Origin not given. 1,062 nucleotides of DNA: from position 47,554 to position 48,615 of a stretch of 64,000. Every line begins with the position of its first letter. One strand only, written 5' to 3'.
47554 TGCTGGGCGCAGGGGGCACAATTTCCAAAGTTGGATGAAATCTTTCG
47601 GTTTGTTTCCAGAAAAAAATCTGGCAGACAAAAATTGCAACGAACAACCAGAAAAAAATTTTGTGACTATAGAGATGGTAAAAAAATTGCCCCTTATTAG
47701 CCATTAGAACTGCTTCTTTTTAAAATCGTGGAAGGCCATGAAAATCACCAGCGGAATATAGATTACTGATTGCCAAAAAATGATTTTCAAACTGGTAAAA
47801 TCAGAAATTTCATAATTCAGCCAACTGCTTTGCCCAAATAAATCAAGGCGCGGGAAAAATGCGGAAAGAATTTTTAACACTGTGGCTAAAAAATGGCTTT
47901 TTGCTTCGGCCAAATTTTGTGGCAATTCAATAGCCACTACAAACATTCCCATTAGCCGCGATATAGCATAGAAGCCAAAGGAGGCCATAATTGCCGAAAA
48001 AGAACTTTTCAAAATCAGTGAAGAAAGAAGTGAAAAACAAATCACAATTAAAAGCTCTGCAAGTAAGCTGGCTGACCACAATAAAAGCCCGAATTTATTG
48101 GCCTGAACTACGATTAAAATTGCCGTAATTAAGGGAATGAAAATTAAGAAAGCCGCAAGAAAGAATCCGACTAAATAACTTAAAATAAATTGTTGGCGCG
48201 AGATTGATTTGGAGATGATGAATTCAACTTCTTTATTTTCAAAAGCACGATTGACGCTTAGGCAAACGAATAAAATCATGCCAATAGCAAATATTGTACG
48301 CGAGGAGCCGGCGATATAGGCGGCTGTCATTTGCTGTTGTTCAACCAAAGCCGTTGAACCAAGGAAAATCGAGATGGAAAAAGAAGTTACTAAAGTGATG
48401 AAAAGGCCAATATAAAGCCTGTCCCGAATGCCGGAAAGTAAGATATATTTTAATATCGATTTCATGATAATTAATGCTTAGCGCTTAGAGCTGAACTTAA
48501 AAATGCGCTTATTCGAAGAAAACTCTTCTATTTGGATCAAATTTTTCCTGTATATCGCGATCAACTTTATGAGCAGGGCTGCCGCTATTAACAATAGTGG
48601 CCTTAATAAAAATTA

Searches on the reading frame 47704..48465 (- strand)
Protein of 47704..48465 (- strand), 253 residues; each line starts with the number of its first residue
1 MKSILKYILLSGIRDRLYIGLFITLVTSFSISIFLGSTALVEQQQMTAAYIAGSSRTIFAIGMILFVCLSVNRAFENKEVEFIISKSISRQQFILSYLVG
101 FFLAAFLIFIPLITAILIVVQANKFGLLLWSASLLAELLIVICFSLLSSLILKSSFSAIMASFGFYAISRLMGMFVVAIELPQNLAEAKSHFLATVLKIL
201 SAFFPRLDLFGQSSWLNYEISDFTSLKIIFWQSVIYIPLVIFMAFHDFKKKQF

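Call 3: search_protein_families(library=pfam, proteins=[window:47704-48465:-], max_evalue=0.01)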
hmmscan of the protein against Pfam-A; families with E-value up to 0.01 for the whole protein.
window:47704-48465:- (253 aa): 1 family
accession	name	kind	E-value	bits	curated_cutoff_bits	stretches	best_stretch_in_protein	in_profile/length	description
PF12698.13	ABC2_membrane_3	-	0.00094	18.8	31.6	1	38-239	151-344/347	ABC-2 family transporter protein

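Call 4: search_protein_families(library=ncbifam, proteins=[window:47704-48465:-], max_evalue=0.01)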
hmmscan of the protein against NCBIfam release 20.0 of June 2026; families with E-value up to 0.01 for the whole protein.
window:47704-48465:- (253 aa): 0 families

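Call 12: search_solved_structures(query=window:47704-48465:-, max_evalue=10)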
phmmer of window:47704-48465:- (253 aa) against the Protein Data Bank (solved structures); distinct sequences matched with E-value up to 10: 1.
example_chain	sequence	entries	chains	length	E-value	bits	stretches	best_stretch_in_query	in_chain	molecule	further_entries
2i76_A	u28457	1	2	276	0.18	14.8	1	77-174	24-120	Hypothetical protein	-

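Call 14: find_homologous_proteins(query=window:47704-48465:-)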
Query window:47704-48465:- (253 aa): 379 proteins with E <= 0.001 among 2223 candidates; the best 120 are listed.
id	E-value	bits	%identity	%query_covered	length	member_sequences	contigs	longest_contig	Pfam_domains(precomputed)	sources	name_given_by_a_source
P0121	4.7e-147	506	100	100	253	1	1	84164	-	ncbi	-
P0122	6.2e-122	424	82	100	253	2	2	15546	-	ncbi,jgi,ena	jgi:ABC-type transport system involved in multi-copper enzyme maturation permease subunit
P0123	7.7e-122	423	81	100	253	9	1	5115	-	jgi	-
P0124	3.6e-121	421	80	100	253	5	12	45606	-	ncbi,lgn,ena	-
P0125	9.7e-121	420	81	100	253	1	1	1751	-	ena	-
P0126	5.5e-120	417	79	100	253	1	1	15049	-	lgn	-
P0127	8.0e-120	417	79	100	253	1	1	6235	-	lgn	-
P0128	6.3e-119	414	79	100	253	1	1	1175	-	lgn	-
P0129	3.4e-118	411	80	100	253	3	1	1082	-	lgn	-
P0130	4.7e-118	411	81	100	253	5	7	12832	-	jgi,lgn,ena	-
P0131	5.0e-118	411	79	100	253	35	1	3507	-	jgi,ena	jgi:ABC-type transport system involved in multi-copper enzyme maturation permease subunit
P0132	9.2e-118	410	81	100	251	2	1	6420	-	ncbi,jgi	jgi:ABC-type transport system involved in multi-copper enzyme maturation permease subunit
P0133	1.8e-117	409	79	100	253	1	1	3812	-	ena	-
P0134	7.3e-117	407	80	100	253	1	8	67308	-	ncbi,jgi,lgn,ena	jgi:ABC-type transport system involved in multi-copper enzyme maturation permease subunit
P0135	8.4e-117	407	80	100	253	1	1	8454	-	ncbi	-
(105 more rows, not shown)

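Call 20: find_related_loci(query=A1, collection=genome_contigs, flank=10000)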
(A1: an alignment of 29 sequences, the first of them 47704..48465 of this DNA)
Query A1 (253 aa) in genome_contigs; peptide patterns used: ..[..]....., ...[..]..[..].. (x = any residue, [..] = any of these).
131 stretches matched a pattern; 82 encode a relative of the query (tblastn E <= 1e-3); the best 80 are kept; 79 distinct loci.
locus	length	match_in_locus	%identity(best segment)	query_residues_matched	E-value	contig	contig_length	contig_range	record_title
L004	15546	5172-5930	82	1-253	3e-135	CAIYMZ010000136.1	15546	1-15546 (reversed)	MAG: uncultured Alphaproteobacteria bacterium isolate Loclat_bin-14143 genome assembly, contig: bin-14143:136/175, whole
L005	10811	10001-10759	79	1-253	6e-132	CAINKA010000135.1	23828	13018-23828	MAG: uncultured Alphaproteobacteria bacterium isolate LJ-5-9m_bin-1355 genome assembly, contig: bin-1355:135/168, whole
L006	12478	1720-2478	80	1-253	6e-131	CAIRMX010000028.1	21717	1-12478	MAG: uncultured Alphaproteobacteria bacterium isolate ErkenSummer_bin-0736 genome assembly, contig: bin-0736:028/173, wh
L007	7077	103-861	80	1-253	2e-130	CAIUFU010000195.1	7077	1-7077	MAG: uncultured Alphaproteobacteria bacterium isolate KT6_bin-167 genome assembly, contig: bin-167:195/264, whole genome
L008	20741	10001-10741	82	1-247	3e-130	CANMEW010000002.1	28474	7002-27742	MAG: Rickettsiales bacterium isolate ZH-13may13-17 genome assembly, contig: ZH-13May13-17.fna-C2, whole genome shotgun s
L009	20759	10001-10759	80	1-253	2e-129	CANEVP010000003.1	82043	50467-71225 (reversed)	MAG: Rickettsiales bacterium isolate CE-Oct18-128 genome assembly, contig: CE-Oct18-128.fna-C3, whole genome shotgun seq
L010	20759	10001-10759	79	1-253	3e-128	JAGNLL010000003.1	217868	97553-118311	MAG: Rickettsiales bacterium isolate Gw_Eff_bin_514 Gw_Eff_37_length_217868_cov_15.653983, whole genome shotgun sequence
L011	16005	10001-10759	79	1-253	1e-127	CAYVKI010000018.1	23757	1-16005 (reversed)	MAG TPA_asm: uncultured Rhizobium sp. isolate SRP285395_co1_351 genome assembly, contig: NODE_3147_length_23757_cov_5.00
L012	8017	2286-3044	80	1-253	3e-127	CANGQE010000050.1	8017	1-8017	MAG: Rickettsiales bacterium isolate RE-14apr17-14 genome assembly, contig: RE-14Apr17-14.fna-C50, whole genome shotgun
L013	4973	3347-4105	75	1-253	4e-128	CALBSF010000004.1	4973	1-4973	MAG TPA_asm: uncultured Rickettsiales bacterium isolate SRR6231156_bin.78_CONCOCT_v1.1_MAG genome assembly, contig: ERZ6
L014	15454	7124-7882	78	1-253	5e-127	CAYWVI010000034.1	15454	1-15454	MAG TPA_asm: uncultured Rhizobium sp. isolate SRP285395_co1_350 genome assembly, contig: NODE_6049_length_15454_cov_7.25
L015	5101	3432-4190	76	1-253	9e-127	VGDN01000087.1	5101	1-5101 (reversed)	MAG: Alphaproteobacteria bacterium isolate M_DeepCast_50m_m1_063 M_DeepCast_50m_m1_063_Ga0194121_10029495, whole genome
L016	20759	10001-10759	81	1-253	9e-126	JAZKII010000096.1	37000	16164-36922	MAG: Pseudomonadota bacterium isolate ADI_DC_SW_02_SPN_11032020-bin025 DCSW02SPN_B025_0_000000000096, whole genome shotg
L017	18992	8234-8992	80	1-253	1e-125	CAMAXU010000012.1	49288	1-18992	MAG: Rickettsia typhi isolate ME-21oct19-9 genome assembly, contig: ME-21oct19-C861, whole genome shotgun sequence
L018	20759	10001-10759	80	1-253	1e-124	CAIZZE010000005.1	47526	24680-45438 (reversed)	MAG: uncultured Alphaproteobacteria bacterium isolate Loc080925-4-5m_bin-0125 genome assembly, contig: bin-0125:05/83, w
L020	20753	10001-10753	75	1-251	7e-124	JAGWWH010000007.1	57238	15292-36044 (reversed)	MAG: Proteobacteria bacterium isolate REEB439 contig-150_835, whole genome shotgun sequence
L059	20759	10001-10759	62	1-253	2e-94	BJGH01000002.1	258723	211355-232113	Alphaproteobacteria bacterium LBMAG_Alphaproteobacteria_epi.bin2 DNA, sequence02, whole genome shotgun sequence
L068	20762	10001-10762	56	1-253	1e-81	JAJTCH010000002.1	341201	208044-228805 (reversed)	MAG: Rickettsiaceae bacterium isolate C_No_T20_B_bin.69 scaffold_30, whole genome shotgun sequence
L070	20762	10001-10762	53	1-253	1e-79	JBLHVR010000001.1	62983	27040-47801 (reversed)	MAG: Lentimonas sp. isolate 3300046534_83 Ga0491194_0000419, whole genome shotgun sequence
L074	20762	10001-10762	52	1-253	8e-74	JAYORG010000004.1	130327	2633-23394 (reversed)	MAG: Rickettsiales bacterium isolate 139567_S168_rosella_bins.tsv.125 NODE_79_length_130327_cov_9.094518, whole genome s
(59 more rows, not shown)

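Call 27: predict_structure(alignment_id=A1)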
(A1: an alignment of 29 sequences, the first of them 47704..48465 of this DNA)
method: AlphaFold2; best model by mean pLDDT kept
length: 253 residues; sequences in the alignment: 29
mean_pLDDT: 59.3   pTM: 0.56
mean pLDDT of the five models: 59.3, 57.4, 56.7, 56.3, 54.8
residues with pLDDT >= 90: 0; 70-90: 78; 50-70: 87; < 50: 88
segments of 3 or more residues with pLDDT < 50: 11-14, 38-46, 80-82, 174-182, 200-253
pLDDT, mean of each block of 10 residues (from residue 1): 51 53 61 52 49 69 82 67 54 74 78 69 67 75 83 80 74 46 51 52 40 39 42 42 41 38
secondary structure, 60 per line:
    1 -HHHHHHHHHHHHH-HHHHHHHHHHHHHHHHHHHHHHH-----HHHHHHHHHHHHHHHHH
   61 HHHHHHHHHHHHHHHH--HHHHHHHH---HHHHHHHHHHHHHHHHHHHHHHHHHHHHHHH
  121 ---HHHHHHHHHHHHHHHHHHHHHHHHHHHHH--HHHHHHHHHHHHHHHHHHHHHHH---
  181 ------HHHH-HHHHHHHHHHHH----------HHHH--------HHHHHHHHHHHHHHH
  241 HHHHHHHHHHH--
elements in order: H2-14 H16-38 H44-76 H79-86 H90-120 H124-152 H155-177 H187-190 H192-203 H214-217 H226-251

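Call 32: search_protein_families(library=pfam, proteins=[L020:8889-9869:+, L059:14254-15219:+], max_evalue=0.01)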
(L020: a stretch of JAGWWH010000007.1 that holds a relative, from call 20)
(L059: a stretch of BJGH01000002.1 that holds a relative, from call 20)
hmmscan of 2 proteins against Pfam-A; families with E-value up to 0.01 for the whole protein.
L020:8889-9869:+ (326 aa): 2 families
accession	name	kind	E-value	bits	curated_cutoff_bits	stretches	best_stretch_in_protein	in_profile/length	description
PF13385.13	Laminin_G_3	-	0.00068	20.2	27.6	1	160-309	16-149/151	Concanavalin A-like lectin/glucanases superfamily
PF07963.17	N_methyl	-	0.0016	18.4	21.2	1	9-31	4-26/27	Prokaryotic N-terminal methylation motif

L059:14254-15219:+ (321 aa): 1 family
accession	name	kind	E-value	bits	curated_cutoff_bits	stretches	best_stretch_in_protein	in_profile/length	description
PF07963.17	N_methyl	-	0.00045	20.1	21.2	1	9-29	6-26/27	Prokaryotic N-terminal methylation motif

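Call 40: search_protein_representatives(alignment_id=A1)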
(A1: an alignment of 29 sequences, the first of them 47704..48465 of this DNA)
Query: 29 sequences, 253 profile positions. Proteins with E-value up to 0.001 (for the whole library): 843; up to 1e-10: 582; up to 1e-30: 172. The best 150 are listed.
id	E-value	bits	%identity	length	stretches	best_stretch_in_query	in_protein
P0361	1.8e-90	319.5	-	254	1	1-253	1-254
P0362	2.3e-78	279.8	-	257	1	1-253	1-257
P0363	6.5e-72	258.7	-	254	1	1-253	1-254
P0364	3.4e-70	253.1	-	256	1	1-253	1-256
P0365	9.8e-67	241.7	-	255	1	1-253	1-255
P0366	1.0e-65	238.4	-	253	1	1-253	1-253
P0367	4.9e-62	226.3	-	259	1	3-253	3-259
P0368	8.4e-61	222.3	-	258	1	4-253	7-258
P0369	1.4e-59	218.3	-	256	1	1-253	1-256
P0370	2.8e-59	217.3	-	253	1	4-253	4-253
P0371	3.7e-59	216.9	-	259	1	1-253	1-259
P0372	7.5e-59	215.9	-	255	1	1-253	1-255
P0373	4.4e-58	213.4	-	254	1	3-253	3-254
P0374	7.4e-58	212.6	-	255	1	1-253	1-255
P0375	1.4e-57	211.7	-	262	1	6-253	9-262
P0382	2.5e-55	204.4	-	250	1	1-253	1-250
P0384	5.6e-55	203.2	-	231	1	18-252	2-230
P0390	3.9e-54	200.4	-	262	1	1-253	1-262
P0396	2.8e-52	194.3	-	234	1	24-253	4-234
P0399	1.3e-51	192.1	-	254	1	1-253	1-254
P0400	1.9e-51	191.6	-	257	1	1-253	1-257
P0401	2.1e-51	191.5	-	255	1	2-253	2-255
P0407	3.2e-49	184.3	-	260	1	1-253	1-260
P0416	1.5e-47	178.9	-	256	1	1-253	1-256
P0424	5.1e-47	177.1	-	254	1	3-253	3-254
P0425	9.1e-47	176.3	-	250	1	1-253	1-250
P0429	4.7e-46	174.0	-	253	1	3-253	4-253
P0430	6.0e-46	173.6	-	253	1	1-252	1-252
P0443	1.2e-41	159.5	-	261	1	3-253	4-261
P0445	2.6e-41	158.4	-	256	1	4-253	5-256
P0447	3.3e-41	158.1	-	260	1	1-251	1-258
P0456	2.4e-40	155.2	-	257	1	1-253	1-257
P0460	7.0e-40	153.7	-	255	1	5-253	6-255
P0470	9.5e-39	150.0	-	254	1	2-253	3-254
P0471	1.0e-38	149.9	-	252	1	2-253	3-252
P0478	6.9e-38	147.2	-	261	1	1-253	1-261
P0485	1.6e-36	142.8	-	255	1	4-253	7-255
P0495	1.1e-35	140.0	-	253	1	3-253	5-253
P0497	2.5e-35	138.8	-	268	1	1-253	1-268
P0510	8.1e-34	133.9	-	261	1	1-251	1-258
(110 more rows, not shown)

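Call 41: list_cluster_members(proteins=[P0365, P0375, P0390, P0407, P0425, P0443, P0460, P0478, P0497, P0510])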
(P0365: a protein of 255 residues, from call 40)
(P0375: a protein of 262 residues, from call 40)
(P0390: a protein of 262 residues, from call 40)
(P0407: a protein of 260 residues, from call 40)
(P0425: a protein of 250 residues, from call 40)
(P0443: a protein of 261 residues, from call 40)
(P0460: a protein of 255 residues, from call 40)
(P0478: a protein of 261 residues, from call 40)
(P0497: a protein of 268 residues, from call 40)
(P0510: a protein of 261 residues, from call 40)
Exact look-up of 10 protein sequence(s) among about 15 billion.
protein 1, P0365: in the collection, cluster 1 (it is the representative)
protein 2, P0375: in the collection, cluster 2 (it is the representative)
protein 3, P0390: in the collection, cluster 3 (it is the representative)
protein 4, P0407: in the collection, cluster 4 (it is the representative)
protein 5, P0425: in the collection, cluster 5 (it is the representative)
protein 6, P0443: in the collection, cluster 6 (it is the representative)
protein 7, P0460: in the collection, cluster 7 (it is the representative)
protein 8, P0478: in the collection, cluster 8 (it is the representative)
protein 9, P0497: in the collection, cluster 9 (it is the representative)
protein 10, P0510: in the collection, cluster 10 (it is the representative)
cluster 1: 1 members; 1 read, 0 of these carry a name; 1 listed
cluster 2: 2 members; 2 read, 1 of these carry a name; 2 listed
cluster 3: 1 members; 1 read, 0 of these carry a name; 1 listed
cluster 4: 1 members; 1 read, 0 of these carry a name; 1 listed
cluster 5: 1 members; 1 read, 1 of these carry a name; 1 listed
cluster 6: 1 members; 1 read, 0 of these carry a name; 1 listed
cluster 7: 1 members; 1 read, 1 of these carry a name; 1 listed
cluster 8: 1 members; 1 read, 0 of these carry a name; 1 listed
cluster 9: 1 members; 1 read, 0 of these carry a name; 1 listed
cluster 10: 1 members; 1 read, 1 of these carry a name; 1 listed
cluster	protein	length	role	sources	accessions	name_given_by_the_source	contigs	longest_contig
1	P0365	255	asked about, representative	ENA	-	-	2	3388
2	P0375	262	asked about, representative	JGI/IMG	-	ABC-type transport system involved in multi-copper enzyme maturation permease subunit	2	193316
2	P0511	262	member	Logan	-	-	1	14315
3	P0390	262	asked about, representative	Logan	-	-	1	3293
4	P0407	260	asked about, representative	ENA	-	-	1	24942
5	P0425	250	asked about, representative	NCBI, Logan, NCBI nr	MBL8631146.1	MAG: hypothetical protein JNM81_16045 [Rhodospirillaceae bacterium] | hypothetical protein [Rhodospirillaceae bacterium]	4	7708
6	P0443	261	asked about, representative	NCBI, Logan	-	-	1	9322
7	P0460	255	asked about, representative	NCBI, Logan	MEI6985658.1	MAG: hypothetical protein WCK65_05985 [Rhodospirillaceae bacterium]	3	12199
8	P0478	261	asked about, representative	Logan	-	-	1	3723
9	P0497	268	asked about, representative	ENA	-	-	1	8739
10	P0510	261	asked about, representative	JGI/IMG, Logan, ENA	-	hypothetical protein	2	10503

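Call 42: find_encoding_contigs(protein=P0375, flank=10000, max_places=1)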
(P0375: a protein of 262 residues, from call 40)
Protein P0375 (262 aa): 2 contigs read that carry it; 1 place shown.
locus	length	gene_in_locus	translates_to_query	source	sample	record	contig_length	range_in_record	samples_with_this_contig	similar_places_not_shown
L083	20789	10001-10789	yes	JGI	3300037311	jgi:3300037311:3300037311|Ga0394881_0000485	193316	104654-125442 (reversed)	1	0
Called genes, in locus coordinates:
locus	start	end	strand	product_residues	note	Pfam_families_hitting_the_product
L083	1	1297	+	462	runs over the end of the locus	PF04610:TrbL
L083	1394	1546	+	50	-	-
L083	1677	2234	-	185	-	PF07719:TPR_2 (faint), PF13428:TPR_14 (faint), PF13431:TPR_17 (faint)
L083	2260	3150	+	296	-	PF01370:Epimerase (faint)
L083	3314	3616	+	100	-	PF00216:Bac_DNA_binding, PF18291:HU-HIG (weak)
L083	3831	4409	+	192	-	PF00213:OSCP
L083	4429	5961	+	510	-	PF02874:ATP-synt_ab_N, PF00006:ATP-synt_ab, PF00306:ATP-synt_ab_C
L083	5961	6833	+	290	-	PF00231:ATP-synt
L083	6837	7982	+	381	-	-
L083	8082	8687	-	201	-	PF00691:OmpA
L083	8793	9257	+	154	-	PF02472:ExbD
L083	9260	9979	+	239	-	PF03544:TonB_C, PF13103:TonB_2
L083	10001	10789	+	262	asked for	PF12679:ABC2_membrane_2 (weak)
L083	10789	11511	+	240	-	-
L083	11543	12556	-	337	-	PF00294:PfkB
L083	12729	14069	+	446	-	PF00375:SDF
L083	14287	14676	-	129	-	-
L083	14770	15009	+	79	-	PF01722:BolA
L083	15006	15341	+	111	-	PF00462:Glutaredoxin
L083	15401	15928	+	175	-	PF00731:AIRC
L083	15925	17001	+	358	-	PF22660:RS_preATP-grasp-like, PF02222:ATP-grasp, PF17769:PurK_C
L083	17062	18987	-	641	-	PF00535:Glycos_transf_2 (weak), PF13641:Glyco_tranf_2_3, PF13632:Glyco_trans_2_3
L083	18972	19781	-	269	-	-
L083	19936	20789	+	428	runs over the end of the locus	PF00512:HisKA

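Call 43: find_encoding_contigs(protein=P0460, flank=10000, max_places=1)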
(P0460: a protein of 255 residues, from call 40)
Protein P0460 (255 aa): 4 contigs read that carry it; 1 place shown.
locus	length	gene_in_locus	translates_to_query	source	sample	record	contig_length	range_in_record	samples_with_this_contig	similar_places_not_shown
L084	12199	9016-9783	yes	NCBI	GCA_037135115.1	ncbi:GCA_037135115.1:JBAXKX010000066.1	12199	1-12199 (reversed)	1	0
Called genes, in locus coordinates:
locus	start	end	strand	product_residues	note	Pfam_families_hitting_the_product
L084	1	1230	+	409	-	PF02895:H-kinase_dim, PF02518:HATPase_c, PF01584:CheW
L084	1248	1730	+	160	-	PF01584:CheW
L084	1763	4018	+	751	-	PF12729:4HB_MCP_1, PF00672:HAMP, PF00015:MCPsignal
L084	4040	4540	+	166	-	PF01584:CheW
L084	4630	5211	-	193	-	-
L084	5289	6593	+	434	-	PF00072:Response_reg, PF07228:SpoIIE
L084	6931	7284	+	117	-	-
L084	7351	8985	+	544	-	PF07655:Secretin_N_2, PF00263:Secretin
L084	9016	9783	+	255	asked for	-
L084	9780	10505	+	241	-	-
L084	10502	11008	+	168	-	-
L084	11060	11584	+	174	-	PF08238:Sel1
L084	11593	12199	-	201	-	?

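Call 48: list_cluster_members(proteins=[P0429, P0445, P0485, P0382, P0416, P0401, P0370, P0371, P0384, P0396])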
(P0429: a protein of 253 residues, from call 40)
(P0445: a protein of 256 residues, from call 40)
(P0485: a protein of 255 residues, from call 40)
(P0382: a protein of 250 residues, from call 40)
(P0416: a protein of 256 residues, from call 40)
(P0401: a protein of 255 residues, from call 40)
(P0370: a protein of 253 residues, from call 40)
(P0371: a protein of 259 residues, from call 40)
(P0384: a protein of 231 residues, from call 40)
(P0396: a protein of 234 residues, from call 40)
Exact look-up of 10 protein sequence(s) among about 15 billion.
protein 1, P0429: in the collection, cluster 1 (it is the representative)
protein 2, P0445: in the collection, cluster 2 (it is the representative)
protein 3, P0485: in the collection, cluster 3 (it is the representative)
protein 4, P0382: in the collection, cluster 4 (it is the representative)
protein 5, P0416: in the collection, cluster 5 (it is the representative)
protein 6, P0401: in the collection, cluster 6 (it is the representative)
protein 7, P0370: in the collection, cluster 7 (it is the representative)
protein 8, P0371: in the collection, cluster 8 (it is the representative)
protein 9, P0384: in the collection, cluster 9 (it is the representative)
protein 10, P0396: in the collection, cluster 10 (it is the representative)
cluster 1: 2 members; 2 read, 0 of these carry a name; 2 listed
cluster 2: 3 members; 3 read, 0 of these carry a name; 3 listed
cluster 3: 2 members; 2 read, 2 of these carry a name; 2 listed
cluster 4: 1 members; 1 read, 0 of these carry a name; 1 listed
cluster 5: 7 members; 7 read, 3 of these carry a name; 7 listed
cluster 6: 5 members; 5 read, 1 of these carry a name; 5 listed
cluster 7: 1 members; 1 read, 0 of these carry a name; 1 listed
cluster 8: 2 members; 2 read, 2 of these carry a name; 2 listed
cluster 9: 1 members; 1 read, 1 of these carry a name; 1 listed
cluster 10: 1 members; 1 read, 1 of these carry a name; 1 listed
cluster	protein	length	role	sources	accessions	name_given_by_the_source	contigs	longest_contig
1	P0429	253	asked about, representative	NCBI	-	-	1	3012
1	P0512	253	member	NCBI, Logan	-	-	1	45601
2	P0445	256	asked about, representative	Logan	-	-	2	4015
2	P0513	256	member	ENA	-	-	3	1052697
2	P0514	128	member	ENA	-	-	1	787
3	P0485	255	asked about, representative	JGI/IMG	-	ABC-type transport system involved in multi-copper enzyme maturation permease subunit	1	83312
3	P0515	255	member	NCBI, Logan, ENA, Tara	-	strand:- start:334834 stop:335601 length:768 start_codon:yes stop_codon:yes ...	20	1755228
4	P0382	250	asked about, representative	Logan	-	-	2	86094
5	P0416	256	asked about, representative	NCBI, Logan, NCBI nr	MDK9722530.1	MAG: hypothetical protein OEL53_15245 [Rhodospirillales bacterium] | hypothetical protein [Rhodospirillales bacterium]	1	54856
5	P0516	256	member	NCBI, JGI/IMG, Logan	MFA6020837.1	MAG: hypothetical protein WC722_11300 [Rhodospirillales bacterium] | hypothetical protein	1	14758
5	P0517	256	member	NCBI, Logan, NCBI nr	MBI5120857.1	MAG: hypothetical protein HZA67_07610 [Rhodospirillales bacterium] | hypothetical protein [Rhodospirillales bacterium]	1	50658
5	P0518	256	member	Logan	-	-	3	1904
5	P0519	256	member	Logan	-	-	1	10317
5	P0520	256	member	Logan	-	-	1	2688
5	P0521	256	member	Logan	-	-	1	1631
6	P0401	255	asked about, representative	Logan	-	-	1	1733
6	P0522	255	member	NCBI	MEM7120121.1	MAG: hypothetical protein AAF563_02515 [Pseudomonadota bacterium]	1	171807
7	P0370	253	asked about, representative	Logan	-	-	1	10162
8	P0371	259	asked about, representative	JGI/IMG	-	ABC-type transport system involved in multi-copper enzyme maturation permease subunit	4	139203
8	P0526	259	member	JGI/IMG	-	ABC-type transport system involved in multi-copper enzyme maturation permease subunit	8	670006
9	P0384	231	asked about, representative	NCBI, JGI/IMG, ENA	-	ABC-type transport system involved in multi-copper enzyme maturation permease subunit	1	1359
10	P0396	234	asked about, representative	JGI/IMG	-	ABC-type transport system involved in multi-copper enzyme maturation permease subunit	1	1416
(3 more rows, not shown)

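Call 49: find_encoding_contigs(protein=P0515, flank=10000, max_places=1)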
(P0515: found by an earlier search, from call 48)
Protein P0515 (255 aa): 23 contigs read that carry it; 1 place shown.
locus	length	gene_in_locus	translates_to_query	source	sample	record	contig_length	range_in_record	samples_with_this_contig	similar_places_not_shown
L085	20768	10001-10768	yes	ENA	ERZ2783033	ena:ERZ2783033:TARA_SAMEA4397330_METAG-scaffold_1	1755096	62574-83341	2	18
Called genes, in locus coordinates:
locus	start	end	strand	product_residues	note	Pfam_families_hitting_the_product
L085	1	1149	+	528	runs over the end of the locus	-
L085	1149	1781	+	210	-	-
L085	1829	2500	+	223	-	-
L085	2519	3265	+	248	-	PF00005:ABC_tran, PF13304:AAA_21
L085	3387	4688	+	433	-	PF07719:TPR_2 (faint), PF13181:TPR_8 (faint), PF13371:TPR_9 (faint), PF13424:TPR_12 (faint), PF13432:TPR_16, PF14559:TPR_19 (weak), PF13432:TPR_16 (weak), PF00515:TPR_1 (weak), +5 more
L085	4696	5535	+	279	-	PF06750:A24_N_bact, PF01478:Peptidase_A24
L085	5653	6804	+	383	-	PF00437:T2SSE, PF13401:AAA_22 (faint)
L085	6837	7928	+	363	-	PF00437:T2SSE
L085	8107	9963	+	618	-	PF07660:STN (faint), PF00263:Secretin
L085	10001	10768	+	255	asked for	-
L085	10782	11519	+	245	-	-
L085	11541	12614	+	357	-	PF12833:HTH_18, PF00165:HTH_AraC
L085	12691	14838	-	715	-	PF01138:RNase_PH, PF03725:RNase_PH_C, PF03726:PNPase, PF01138:RNase_PH, PF00013:KH_1, PF00575:S1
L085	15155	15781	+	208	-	PF00300:His_Phos_1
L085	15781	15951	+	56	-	-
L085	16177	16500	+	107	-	-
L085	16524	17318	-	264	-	PF00494:SQS_PSY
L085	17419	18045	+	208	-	PF00081:Sod_Fe_N, PF02777:Sod_Fe_C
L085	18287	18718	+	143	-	PF07378:FlbT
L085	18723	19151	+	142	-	PF07309:FlaF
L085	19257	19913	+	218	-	PF20434:BD-FAE (faint), PF02230:Abhydrolase_2, PF12146:Hydrolase_4 (faint), PF12697:Abhydrolase_6 (faint), PF01738:DLH, PF00326:Peptidase_S9 (faint)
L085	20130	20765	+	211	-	PF01844:HNH, PF14279:HNH_5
